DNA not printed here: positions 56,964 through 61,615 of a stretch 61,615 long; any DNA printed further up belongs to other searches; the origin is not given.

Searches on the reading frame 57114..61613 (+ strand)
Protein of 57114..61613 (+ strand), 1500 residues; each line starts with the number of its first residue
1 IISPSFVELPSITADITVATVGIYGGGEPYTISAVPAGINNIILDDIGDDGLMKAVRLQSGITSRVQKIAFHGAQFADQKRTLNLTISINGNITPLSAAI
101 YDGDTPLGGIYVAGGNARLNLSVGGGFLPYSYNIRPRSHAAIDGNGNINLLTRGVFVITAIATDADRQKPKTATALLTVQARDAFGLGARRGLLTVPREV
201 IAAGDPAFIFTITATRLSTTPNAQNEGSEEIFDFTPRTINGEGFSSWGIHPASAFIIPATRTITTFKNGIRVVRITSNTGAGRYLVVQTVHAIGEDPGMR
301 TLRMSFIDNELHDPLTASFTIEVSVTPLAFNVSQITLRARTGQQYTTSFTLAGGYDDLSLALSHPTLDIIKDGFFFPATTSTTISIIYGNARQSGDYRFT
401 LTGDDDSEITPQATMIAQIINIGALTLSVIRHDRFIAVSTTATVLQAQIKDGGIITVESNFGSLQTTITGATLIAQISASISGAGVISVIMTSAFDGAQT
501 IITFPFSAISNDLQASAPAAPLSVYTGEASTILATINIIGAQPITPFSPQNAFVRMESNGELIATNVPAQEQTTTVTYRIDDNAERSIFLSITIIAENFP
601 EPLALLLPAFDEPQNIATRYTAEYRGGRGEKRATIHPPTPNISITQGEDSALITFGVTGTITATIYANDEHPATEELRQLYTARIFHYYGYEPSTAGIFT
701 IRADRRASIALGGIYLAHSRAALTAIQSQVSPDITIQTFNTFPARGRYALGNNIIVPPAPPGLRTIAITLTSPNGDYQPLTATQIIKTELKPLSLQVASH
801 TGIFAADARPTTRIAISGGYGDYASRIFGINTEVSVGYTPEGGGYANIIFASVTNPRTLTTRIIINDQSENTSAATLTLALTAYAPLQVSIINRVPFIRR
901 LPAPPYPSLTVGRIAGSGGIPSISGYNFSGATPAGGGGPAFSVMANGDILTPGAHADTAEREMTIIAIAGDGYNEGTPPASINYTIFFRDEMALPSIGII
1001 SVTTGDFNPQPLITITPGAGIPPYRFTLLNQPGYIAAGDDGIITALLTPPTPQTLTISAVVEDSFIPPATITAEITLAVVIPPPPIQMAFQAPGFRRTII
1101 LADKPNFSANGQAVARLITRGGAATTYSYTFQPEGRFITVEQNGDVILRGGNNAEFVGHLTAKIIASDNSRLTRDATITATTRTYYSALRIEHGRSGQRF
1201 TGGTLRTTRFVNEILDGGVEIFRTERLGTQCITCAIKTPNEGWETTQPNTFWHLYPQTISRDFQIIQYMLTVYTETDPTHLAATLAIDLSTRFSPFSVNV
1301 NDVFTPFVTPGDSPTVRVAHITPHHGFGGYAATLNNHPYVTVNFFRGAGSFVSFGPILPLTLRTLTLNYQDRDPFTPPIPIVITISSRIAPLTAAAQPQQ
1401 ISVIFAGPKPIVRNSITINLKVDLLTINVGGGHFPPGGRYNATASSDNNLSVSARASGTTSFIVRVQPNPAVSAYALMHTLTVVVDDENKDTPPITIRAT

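Call 28: find_homologous_proteins(query=window:57114-61613:+, max_evalue=0.001)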
Query window:57114-61613:+: 8000 candidates shared short words with the query, none scored E <= 0.001.

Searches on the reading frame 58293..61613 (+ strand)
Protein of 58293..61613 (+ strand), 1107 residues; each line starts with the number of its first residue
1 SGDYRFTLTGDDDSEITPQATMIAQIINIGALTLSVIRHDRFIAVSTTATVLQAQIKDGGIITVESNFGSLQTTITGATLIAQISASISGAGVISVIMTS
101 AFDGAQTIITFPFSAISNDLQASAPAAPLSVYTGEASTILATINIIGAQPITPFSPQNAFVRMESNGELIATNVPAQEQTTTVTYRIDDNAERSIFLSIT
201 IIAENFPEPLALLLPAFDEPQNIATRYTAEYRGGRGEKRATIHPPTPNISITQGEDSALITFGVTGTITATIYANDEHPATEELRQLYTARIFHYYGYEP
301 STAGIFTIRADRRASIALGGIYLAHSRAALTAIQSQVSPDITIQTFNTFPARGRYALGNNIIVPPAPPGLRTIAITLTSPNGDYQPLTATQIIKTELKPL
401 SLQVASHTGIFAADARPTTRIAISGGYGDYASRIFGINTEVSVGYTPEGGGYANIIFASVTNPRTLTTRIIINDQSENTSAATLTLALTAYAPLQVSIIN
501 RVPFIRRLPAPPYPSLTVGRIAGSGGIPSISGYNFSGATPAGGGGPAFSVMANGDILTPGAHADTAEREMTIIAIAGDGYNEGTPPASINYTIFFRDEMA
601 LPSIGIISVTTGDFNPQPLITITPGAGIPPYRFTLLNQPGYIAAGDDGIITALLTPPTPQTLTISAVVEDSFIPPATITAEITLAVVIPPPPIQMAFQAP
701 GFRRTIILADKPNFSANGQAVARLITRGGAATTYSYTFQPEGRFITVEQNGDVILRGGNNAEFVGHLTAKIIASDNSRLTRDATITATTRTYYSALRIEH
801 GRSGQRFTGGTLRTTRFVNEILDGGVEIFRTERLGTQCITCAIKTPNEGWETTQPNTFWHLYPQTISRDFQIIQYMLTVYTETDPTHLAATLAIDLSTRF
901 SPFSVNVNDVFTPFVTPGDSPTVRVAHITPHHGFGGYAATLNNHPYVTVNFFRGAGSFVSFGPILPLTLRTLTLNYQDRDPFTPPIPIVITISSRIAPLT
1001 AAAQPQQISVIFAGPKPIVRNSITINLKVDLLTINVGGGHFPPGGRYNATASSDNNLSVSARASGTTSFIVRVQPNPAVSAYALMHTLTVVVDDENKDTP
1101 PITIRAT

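Call 5: search_protein_families(library=pfam, proteins=[window:58614-61613:+], max_evalue=1)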
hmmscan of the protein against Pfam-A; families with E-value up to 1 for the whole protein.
window:58614-61613:+ (1000 aa): 1 family
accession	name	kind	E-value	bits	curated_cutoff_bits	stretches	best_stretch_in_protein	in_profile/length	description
PF17963.7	Big_9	-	0.66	11.3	23.6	0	42-87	33-81/89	Bacterial Ig domain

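Call 6: search_protein_families(library=ncbifam, proteins=[window:58614-61613:+], max_evalue=1)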
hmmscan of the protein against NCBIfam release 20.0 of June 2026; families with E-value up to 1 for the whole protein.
window:58614-61613:+ (1000 aa): 0 families

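Call 56: search_protein_families(library=pfam, proteins=[window:58293-61613:+], max_evalue=0.01)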
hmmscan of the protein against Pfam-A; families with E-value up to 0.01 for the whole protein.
window:58293-61613:+ (1107 aa): 0 families
